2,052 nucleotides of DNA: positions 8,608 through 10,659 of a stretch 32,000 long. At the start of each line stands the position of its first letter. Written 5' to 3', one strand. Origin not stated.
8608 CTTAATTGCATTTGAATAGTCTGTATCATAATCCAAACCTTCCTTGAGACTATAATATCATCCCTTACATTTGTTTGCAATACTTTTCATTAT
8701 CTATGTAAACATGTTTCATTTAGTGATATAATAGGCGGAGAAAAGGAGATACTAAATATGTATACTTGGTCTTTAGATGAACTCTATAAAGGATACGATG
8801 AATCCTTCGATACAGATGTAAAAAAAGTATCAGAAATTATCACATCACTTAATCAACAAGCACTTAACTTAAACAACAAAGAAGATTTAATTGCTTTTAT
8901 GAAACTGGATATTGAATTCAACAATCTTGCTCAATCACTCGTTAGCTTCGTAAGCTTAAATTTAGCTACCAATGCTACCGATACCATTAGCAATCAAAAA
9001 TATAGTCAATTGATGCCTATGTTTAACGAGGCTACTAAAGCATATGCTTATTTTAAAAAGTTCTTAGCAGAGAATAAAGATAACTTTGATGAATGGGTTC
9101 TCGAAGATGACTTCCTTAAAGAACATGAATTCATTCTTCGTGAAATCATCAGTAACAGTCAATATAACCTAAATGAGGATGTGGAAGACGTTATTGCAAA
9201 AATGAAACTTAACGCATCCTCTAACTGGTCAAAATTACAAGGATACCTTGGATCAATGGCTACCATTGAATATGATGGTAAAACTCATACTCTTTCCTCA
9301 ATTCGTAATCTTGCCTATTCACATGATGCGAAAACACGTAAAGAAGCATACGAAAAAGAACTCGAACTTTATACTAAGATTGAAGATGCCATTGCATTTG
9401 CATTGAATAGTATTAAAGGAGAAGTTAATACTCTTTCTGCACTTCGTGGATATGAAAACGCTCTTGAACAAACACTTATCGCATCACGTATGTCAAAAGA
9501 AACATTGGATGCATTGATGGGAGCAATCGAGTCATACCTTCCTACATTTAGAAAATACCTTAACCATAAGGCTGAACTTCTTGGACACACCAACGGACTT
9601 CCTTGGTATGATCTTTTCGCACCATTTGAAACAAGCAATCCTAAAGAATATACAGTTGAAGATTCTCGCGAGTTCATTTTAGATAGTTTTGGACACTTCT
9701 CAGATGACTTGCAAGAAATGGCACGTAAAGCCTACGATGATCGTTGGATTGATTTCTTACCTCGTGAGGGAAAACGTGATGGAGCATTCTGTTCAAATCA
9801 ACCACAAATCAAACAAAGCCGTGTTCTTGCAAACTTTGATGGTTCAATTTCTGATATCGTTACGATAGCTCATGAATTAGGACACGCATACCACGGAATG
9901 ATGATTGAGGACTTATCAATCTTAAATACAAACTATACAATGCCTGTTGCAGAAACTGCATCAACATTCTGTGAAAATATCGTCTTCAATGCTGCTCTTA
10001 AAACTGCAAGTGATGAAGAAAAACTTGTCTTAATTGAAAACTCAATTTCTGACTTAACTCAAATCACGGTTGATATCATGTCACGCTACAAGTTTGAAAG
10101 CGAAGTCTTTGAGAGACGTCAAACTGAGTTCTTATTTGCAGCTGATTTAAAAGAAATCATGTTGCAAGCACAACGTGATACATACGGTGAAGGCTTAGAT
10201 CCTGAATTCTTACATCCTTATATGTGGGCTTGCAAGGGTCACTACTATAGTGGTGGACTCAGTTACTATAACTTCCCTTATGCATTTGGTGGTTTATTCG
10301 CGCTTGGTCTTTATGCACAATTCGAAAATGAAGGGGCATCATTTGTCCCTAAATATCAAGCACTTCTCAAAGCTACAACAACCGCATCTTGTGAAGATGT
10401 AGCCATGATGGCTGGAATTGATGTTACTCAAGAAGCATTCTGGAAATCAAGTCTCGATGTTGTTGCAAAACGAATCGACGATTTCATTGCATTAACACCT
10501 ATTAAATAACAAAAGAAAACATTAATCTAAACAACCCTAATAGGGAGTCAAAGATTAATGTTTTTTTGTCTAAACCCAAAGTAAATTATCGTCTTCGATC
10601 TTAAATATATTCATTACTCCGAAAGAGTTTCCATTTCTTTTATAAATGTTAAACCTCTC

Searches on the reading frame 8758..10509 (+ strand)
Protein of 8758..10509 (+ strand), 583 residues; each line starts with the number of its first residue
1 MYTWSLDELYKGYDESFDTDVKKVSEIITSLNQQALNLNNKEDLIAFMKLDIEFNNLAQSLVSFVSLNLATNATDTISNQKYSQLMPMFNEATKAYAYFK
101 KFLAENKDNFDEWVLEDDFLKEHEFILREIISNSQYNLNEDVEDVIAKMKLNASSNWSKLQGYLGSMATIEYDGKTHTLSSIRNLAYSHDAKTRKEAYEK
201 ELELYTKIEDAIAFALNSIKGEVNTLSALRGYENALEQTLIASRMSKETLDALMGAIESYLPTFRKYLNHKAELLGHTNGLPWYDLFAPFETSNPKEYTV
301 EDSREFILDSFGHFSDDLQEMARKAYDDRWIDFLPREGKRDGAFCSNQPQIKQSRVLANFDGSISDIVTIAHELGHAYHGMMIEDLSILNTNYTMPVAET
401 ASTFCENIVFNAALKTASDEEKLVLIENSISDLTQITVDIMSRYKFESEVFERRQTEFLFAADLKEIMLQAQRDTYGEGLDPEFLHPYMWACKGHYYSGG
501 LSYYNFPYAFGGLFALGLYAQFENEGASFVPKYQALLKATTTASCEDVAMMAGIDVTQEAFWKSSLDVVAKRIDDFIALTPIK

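Call 7: search_protein_families(library=pfam, proteins=[window:8758-10509:+])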
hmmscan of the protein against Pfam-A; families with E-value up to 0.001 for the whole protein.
window:8758-10509:+ (583 aa): 2 families
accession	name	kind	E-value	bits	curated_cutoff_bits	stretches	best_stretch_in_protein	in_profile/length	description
PF01432.26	Peptidase_M3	-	1.1e-30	107.9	27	1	185-566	2-455/457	Peptidase family M3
PF08439.15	Peptidase_M3_N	-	1.3e-06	28.9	25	1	103-161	3-61/70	Oligopeptidase F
